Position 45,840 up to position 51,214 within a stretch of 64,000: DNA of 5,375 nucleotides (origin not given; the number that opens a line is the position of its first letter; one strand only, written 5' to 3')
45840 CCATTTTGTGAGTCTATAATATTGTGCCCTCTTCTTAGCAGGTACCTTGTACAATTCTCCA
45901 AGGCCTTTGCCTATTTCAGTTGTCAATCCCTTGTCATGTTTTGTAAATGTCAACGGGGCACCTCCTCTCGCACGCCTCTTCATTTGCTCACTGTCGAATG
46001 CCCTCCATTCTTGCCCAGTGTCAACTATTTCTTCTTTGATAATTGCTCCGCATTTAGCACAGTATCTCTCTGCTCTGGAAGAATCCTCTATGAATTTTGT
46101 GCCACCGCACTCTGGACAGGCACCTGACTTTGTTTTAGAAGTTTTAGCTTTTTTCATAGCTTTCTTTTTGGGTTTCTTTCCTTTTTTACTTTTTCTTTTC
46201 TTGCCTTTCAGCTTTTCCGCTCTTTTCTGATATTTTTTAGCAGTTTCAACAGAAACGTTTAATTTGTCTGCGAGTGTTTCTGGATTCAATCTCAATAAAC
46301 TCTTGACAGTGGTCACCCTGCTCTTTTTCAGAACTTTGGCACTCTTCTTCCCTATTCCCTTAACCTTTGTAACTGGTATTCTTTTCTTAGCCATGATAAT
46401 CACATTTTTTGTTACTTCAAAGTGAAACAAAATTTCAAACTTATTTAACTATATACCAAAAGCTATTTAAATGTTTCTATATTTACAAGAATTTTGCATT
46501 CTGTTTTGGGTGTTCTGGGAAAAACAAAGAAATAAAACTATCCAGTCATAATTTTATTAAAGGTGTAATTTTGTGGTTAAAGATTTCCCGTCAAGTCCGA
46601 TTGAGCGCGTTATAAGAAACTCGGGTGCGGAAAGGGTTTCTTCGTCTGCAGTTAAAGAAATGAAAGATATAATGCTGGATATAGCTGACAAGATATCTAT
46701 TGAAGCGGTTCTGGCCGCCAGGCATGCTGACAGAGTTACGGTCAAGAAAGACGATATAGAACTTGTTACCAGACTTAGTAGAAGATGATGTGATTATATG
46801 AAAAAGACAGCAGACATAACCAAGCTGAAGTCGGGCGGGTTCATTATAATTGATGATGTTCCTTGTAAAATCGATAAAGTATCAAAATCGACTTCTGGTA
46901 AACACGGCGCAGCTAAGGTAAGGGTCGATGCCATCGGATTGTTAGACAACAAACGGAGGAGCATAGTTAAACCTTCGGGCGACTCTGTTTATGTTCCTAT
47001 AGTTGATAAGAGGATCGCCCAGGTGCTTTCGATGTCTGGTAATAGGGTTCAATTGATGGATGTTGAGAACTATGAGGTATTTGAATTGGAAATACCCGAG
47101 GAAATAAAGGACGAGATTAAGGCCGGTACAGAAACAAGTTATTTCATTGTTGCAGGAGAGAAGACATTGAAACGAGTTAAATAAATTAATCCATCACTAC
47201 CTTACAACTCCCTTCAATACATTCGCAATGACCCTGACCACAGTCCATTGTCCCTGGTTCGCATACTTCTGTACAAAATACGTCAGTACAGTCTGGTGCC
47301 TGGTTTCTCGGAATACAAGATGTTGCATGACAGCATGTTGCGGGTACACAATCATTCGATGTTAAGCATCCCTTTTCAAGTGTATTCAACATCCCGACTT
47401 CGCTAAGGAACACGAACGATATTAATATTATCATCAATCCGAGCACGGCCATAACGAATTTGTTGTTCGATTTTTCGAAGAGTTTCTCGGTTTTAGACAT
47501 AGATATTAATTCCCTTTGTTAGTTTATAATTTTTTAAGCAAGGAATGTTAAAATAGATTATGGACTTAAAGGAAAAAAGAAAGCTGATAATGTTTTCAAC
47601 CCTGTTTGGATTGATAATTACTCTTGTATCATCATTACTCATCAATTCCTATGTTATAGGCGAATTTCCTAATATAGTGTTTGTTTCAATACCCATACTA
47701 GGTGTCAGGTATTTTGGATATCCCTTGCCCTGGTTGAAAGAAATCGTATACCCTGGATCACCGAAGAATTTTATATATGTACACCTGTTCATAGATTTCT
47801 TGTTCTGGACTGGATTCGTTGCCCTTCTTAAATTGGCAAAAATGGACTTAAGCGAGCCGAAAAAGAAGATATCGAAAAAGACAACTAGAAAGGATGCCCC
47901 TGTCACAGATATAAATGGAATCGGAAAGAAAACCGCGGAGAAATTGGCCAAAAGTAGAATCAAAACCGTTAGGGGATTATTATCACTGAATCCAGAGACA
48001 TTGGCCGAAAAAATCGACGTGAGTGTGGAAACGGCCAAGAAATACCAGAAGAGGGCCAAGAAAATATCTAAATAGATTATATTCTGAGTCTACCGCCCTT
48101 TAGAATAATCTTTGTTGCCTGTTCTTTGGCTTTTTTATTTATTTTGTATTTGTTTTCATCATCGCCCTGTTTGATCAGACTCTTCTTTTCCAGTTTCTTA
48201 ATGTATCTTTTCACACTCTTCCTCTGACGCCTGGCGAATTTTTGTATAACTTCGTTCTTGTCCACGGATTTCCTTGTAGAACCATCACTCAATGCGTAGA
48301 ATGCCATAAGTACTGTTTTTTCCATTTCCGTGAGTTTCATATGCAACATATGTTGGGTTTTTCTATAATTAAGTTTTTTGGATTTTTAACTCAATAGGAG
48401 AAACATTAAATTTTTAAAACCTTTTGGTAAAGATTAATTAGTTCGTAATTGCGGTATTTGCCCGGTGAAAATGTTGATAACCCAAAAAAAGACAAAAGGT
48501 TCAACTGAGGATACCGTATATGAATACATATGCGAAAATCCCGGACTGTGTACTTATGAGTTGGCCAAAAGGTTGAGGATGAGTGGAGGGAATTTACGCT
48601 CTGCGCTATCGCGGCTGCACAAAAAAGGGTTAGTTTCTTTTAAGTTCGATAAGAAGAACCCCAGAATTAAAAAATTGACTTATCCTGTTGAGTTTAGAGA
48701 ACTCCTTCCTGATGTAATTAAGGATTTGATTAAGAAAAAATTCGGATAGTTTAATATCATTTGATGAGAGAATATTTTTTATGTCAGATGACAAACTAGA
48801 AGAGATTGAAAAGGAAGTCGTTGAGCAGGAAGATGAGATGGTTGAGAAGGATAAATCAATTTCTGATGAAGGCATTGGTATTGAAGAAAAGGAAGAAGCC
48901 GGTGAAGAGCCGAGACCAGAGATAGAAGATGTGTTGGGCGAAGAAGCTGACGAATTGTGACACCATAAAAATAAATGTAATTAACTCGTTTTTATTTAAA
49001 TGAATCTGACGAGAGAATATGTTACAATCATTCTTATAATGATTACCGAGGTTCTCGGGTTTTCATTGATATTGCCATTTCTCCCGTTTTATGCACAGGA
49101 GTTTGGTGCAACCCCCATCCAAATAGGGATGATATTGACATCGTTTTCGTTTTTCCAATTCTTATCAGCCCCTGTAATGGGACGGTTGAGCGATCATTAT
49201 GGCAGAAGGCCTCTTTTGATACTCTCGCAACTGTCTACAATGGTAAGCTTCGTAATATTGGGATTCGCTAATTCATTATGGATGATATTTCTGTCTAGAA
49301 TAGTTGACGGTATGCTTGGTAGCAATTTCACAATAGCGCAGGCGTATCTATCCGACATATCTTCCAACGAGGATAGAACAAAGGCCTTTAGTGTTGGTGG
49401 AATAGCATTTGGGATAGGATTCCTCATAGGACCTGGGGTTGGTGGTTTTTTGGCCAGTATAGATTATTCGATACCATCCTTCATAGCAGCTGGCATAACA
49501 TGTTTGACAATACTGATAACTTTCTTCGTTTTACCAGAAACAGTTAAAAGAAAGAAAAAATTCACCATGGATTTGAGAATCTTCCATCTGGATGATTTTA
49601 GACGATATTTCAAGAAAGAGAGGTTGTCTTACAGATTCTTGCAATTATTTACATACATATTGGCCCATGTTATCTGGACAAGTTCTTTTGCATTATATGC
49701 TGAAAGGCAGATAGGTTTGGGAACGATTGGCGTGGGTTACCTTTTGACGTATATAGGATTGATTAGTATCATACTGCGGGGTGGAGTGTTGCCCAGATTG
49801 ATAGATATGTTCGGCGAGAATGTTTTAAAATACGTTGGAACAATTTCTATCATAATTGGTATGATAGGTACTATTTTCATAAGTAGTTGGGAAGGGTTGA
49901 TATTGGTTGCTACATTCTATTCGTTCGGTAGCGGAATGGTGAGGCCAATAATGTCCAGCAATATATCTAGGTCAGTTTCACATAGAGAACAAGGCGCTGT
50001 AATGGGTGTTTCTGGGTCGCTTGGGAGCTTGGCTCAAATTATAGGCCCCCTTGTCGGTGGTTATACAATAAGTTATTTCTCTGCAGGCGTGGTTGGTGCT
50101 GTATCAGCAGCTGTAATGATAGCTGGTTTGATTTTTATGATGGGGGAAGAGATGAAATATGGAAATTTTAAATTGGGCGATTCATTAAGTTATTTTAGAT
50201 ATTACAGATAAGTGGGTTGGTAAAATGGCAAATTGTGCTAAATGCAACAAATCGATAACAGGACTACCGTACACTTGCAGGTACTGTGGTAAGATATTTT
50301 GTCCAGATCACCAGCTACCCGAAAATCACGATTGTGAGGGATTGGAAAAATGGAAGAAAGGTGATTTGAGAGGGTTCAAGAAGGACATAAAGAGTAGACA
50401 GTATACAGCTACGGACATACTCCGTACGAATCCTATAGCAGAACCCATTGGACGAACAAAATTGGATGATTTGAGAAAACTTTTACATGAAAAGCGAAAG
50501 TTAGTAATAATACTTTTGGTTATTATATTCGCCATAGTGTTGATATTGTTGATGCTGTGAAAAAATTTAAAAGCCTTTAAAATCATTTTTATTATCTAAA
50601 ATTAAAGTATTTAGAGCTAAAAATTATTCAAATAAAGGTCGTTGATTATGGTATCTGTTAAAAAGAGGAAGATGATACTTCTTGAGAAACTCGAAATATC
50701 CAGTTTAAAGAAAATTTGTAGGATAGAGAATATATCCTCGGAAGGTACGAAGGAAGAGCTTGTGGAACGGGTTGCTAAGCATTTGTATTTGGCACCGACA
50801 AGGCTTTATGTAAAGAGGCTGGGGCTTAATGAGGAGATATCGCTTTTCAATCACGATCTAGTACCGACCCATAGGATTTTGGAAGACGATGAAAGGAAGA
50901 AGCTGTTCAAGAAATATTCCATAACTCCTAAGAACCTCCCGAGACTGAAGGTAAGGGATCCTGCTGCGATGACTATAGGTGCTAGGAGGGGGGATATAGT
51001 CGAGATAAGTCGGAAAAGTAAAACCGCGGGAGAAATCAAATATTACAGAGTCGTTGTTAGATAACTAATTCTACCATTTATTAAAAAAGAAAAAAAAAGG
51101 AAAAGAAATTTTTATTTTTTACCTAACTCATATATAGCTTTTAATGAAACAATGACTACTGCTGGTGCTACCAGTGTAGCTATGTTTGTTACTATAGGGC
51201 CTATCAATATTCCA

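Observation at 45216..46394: TFB with an N-terminal HhH DNA-binding appendage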

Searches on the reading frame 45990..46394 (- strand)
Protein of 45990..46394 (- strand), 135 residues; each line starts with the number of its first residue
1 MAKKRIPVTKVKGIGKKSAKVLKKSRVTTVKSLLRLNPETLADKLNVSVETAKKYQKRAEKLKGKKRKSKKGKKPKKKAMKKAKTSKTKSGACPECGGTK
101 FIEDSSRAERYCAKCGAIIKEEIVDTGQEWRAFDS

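Call 58: search_protein_representatives(protein=window:45990-46394:-)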
Query: 135 residues. Proteins with E-value up to 0.001 (for the whole library): 594; up to 1e-10: 12; up to 1e-30: 0. The best 150 are listed.
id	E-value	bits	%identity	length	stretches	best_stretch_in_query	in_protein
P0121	4.3e-17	78.7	58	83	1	65-135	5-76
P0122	1.3e-14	70.7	43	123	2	91-134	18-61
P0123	1.8e-14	70.3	67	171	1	3-62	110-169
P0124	2.2e-14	70.0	51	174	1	52-135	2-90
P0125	2.6e-14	69.7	31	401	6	7-59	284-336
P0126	3.1e-14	69.5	33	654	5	8-59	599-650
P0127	8.1e-13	64.9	70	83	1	89-135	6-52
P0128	6.4e-12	62.0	35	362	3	8-61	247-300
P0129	1.5e-11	60.8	51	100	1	66-134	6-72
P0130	4.3e-11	59.3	43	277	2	3-60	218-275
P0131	4.6e-11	59.2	62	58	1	9-63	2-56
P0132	7.4e-11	58.6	60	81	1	87-134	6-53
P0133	1.4e-10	57.6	63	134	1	92-134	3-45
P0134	1.5e-10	57.6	39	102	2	84-133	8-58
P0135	1.2e-09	54.6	57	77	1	86-134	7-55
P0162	2.4e-08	50.5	34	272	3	7-59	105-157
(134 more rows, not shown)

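Call 61: list_cluster_members(proteins=[P0130, P0131, P0001])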
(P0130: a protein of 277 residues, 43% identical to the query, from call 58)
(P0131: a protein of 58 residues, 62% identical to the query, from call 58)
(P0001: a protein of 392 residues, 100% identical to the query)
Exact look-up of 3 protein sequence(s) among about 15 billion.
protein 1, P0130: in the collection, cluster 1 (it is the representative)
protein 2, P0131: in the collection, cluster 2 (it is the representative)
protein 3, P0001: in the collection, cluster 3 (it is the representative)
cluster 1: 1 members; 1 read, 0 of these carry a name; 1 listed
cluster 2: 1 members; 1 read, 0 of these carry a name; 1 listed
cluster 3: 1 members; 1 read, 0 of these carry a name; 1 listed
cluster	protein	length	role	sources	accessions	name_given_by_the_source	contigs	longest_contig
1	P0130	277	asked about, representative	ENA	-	-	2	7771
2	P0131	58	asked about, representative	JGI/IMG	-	-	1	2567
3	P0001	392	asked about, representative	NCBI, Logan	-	-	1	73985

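Call 62: search_protein_families(library=pfam, proteins=[P0130, P0131, P0125, P0128, P0162], max_evalue=0.01)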
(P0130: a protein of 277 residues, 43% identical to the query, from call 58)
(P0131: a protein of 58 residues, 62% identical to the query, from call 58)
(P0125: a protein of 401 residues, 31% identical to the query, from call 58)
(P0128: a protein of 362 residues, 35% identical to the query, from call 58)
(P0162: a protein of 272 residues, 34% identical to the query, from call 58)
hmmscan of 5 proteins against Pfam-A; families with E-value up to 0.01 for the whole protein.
P0130 (277 aa): 7 families
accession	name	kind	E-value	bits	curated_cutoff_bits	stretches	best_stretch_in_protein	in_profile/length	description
PF02002.24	TFIIE_alpha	-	2.3e-17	63.2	22.9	1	31-135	1-105/105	TFIIE alpha subunit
PF14520.12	HHH_5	-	1e-07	32.7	27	1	224-269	5-50/57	Helix-hairpin-helix domain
PF08271.17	Zn_Ribbon_TF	-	0.0002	21.3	29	1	139-174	1-36/43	TFIIB zinc-binding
PF08274.17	Zn_Ribbon_YjdM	-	0.00078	19.8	30.8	0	102-148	14-29/30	PhnA Zinc-Ribbon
PF18439.7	zf_UBZ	-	0.0015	18.6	25.6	0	138-155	2-19/32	Ubiquitin-Binding Zinc Finger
PF01155.25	HypA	-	0.0046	17.4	28.9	1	125-175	57-104/112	Hydrogenase/urease nickel incorporation, metallochaperone, hypA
PF22536.2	POLR3C_WHD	-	0.0047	17.3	30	0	34-90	2-58/77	POLR3C, C-terminal winged-helix domain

P0131 (58 aa): 1 family
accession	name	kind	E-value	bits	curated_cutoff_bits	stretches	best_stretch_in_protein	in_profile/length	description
PF14520.12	HHH_5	-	9.3e-06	26.5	27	1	2-49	5-52/57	Helix-hairpin-helix domain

P0125 (401 aa): 33 families (the best 25 are shown)
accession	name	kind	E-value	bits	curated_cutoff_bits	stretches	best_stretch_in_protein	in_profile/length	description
PF14520.12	HHH_5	-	5e-51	171.5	27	6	284-334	3-53/57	Helix-hairpin-helix domain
PF14229.12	DUF4332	-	9e-48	161.9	23.2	4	35-149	1-119/122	Domain of unknown function (DUF4332)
PF11731.14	Cdd1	-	9.2e-25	87.1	25.5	3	340-385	2-47/86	Pathogenicity locus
PF10391.15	DNA_pol_lambd_f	-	4.4e-21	74.9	29.8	1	181-210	5-34/51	Fingers domain of DNA polymerase lambda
PF00633.29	HHH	-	2.2e-12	46.6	24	0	340-361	7-28/30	Helix-hairpin-helix motif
PF21794.3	RAD51D_N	-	2.4e-11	44.1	27.3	0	298-329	19-50/60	RAD51D, N-terminal domain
PF11798.14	IMS_HHH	-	2.7e-10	40.3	24.4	0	179-198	13-32/32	IMS family HHH motif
PF02961.22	SAM_BAF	-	8.2e-10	39.5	25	0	18-57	7-46/88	Barrier to autointegration factor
PF21999.2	IMS_HHH_1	-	3.8e-08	34.1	27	0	290-324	5-39/53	DNA polymerase-iota, thumb domain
PF13384.12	HTH_23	-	1.2e-07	31.7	24.6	0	377-397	21-41/50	Homeodomain-like domain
PF13518.12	HTH_28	-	1.2e-06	28.9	25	0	317-335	17-35/52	Helix-turn-helix domain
PF15943.11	YdaS_toxin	-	1.2e-06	28.7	30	0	317-334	13-30/65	Bacterial toxin YdaS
PF13551.12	HTH_29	-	2.8e-06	27.8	28.1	0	264-284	17-37/64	Winged helix-turn helix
PF12836.13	HHH_3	-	1.1e-05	25.9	27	0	80-96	42-58/65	Helix-hairpin-helix motif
PF07647.24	SAM_2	-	1.2e-05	25.8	20.5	0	92-128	19-54/66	SAM domain (Sterile alpha motif)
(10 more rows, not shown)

P0128 (362 aa): 25 families
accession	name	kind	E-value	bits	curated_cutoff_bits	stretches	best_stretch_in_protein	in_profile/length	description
PF14520.12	HHH_5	-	4.7e-32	110.7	27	4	185-222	3-40/57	Helix-hairpin-helix domain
PF10391.15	DNA_pol_lambd_f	-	3.6e-21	75.2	29.8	2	186-213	3-30/51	Fingers domain of DNA polymerase lambda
PF11731.14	Cdd1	-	7e-21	74.7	25.5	2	242-285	3-46/86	Pathogenicity locus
PF14229.12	DUF4332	-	2e-14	54.2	23.2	1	138-223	2-92/122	Domain of unknown function (DUF4332)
PF00633.29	HHH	-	4.1e-08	33.1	24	0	242-261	8-27/30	Helix-hairpin-helix motif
PF13384.12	HTH_23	-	1.3e-07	31.6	24.6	0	214-235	18-39/50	Homeodomain-like domain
PF15943.11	YdaS_toxin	-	2.3e-06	27.8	30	0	279-301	13-35/65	Bacterial toxin YdaS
PF13551.12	HTH_29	-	2.7e-06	27.8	28.1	0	277-300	15-38/64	Winged helix-turn helix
PF12826.13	HHH_2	-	8.6e-06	26.3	27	0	139-172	11-43/64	Helix-hairpin-helix motif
PF11798.14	IMS_HHH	-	5.2e-05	23.7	24.4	0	182-204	9-31/32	IMS family HHH motif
PF21999.2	IMS_HHH_1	-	6.3e-05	23.8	27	0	252-286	5-39/53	DNA polymerase-iota, thumb domain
PF12836.13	HHH_3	-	8.7e-05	23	27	0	239-262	38-61/65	Helix-hairpin-helix motif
PF21794.3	RAD51D_N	-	0.00013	22.5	27.3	0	145-173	18-46/60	RAD51D, N-terminal domain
PF07022.19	Phage_CI_repr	-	0.00018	22.2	22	0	278-297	16-35/65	Bacteriophage CI repressor helix-turn-helix domain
PF04545.22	Sigma70_r4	-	0.00025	20.9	24.1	0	163-177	23-37/50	Sigma-70, region 4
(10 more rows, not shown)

P0162 (272 aa): 18 families
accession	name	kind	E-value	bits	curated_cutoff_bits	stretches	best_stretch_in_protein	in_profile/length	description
PF14520.12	HHH_5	-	1e-32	112.8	27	3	158-196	3-41/57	Helix-hairpin-helix domain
PF14229.12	DUF4332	-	4.7e-18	66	23.2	2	111-197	2-93/122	Domain of unknown function (DUF4332)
PF10391.15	DNA_pol_lambd_f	-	1.7e-13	50.6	29.8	1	159-194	3-38/51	Fingers domain of DNA polymerase lambda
PF11731.14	Cdd1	-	2.6e-13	50.4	25.5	1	158-201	7-50/86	Pathogenicity locus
PF21794.3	RAD51D_N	-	5.8e-07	30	27.3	0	171-199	18-46/60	RAD51D, N-terminal domain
PF13518.12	HTH_28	-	4.9e-06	27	25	0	138-169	17-48/52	Helix-turn-helix domain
PF11798.14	IMS_HHH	-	6.6e-06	26.5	24.4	0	157-178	11-32/32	IMS family HHH motif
PF00633.29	HHH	-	8.7e-06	25.8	24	0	158-175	12-29/30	Helix-hairpin-helix motif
PF07647.24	SAM_2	-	2.2e-05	24.9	20.5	0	115-146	20-50/66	SAM domain (Sterile alpha motif)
PF15943.11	YdaS_toxin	-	0.0001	22.5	30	0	191-221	13-43/65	Bacterial toxin YdaS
PF21999.2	IMS_HHH_1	-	0.00014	22.7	27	0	110-145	4-39/53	DNA polymerase-iota, thumb domain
PF13384.12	HTH_23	-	0.00023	21.3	24.6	0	137-156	21-40/50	Homeodomain-like domain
PF08279.18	HTH_11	-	0.00056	20.2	25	0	135-150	17-32/55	HTH domain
PF04539.22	Sigma70_r3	-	0.0011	19.4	25.3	0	186-209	20-43/78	Sigma-70 region 3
PF04967.18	HTH_10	-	0.0013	18.9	23.1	0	134-151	24-41/53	HTH DNA binding domain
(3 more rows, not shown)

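Call 63: find_encoding_contigs(protein=P0130, flank=8000, max_places=3)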
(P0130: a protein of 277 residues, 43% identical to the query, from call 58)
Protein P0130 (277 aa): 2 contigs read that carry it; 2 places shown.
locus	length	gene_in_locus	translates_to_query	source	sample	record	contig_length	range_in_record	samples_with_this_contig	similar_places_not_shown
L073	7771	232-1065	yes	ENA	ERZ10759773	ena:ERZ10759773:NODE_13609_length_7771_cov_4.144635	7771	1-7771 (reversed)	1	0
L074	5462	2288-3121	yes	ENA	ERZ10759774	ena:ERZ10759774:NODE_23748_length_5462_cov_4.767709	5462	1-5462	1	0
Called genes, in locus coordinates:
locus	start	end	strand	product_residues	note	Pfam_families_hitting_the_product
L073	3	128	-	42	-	?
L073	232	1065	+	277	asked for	PF02002:TFIIE_alpha, PF14520:HHH_5 (weak)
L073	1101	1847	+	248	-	PF01694:Rhomboid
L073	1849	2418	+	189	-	PF01944:SpoIIM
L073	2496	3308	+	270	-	-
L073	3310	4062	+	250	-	PF00215:OMPdecase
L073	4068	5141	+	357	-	-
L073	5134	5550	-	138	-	-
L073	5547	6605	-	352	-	-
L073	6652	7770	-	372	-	?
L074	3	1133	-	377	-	?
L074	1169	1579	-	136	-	-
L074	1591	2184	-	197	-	-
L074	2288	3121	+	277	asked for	PF02002:TFIIE_alpha, PF14520:HHH_5 (weak)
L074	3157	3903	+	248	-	PF01694:Rhomboid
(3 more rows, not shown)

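Call 71: find_homologous_proteins(query=P0130, region=210-277, max_evalue=1)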
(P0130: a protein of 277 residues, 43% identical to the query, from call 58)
Query P0130, residues 210-277 (68 aa): 4 proteins with E <= 1 among 17 candidates.
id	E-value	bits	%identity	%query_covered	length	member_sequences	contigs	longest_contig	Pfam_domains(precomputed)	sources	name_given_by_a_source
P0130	6.4e-31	122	100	100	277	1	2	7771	PF14520.13,PF02002.24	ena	-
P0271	3.0e-15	73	73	81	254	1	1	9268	PF02002.24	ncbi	-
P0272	3.0e-15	73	85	78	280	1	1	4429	PF14520.13,PF02002.24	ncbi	ncbi:MAG: hypothetical protein ACOCRO_05650 [Halanaerobiales bacterium]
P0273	8.7e-13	65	71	81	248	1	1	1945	PF02002.24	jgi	jgi:transcription initiation factor TFIIE subunit alpha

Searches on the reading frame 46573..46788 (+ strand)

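Call 5: search_protein_families(library=pfam, proteins=[window:46573-46788:+], max_evalue=0.1)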
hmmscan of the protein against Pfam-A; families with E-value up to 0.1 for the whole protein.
window:46573-46788:+ (71 aa): 5 families
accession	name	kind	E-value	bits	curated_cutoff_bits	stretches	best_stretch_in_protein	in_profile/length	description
PF00808.29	CBFD_NFYB_HMF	-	5.1e-10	39.9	21.4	1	5-64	3-63/65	Histone-like transcription factor (CBF/NF-Y) and archaeal histone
PF00125.30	Histone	-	1.5e-08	35.3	26.4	1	5-68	53-121/122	Core histone H2A/H2B/H3/H4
PF15630.12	CENP-S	-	1.5e-05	25.8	28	1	18-68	22-72/76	CENP-S protein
PF15511.12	CENP-T_C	-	0.02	15.4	28.1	1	15-70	18-78/108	Centromere kinetochore component CENP-T histone fold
PF16253.10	DUF4909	-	0.039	14.2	25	1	13-59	78-123/127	Domain of unknown function (DUF4909)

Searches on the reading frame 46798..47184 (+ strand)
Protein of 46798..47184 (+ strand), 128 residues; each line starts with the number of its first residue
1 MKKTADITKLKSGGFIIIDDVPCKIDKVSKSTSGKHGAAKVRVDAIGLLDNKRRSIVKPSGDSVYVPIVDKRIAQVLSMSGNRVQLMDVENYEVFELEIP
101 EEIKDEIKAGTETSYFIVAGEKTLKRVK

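Call 5: search_protein_families(library=pfam, proteins=[window:46798-47184:+], max_evalue=0.1)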
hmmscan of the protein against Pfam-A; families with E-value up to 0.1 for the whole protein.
window:46798-47184:+ (128 aa): 2 families
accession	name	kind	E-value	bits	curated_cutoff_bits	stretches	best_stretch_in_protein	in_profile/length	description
PF21485.3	IF5A-like_N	-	8e-13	48.5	27.1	1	6-60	7-61/63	Translation initiation factor 5A-like, N-terminal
PF08207.18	EFP_N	-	0.0054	17.1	23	1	8-51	3-45/58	Elongation factor P (EF-P) KOW-like domain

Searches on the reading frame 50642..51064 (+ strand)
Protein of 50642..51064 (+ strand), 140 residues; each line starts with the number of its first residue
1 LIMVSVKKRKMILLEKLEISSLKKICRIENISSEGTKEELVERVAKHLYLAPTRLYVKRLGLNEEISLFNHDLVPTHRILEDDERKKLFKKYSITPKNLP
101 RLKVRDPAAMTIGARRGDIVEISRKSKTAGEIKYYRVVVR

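Call 52: search_protein_families(library=pfam, proteins=[window:50642-51064:+], max_evalue=0.01)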
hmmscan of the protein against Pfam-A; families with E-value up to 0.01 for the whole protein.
window:50642-51064:+ (140 aa): 4 families
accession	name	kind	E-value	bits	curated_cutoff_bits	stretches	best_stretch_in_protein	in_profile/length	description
PF01191.24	RNA_pol_Rpb5_C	-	9.3e-27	93.1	23.5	1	68-138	3-73/73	RNA polymerase Rpb5, C-terminal domain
PF18953.6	SAP_new25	-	1.8e-06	27.9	26.3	1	22-48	13-39/51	SAP domain-containing new25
PF02037.33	SAP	-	4.8e-06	26.5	23.9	1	15-48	3-36/37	SAP domain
PF13867.11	SAP30_Sin3_bdg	-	0.00025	21.7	22.2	1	17-47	1-33/53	Sin3 binding region of histone deacetylase complex subunit SAP30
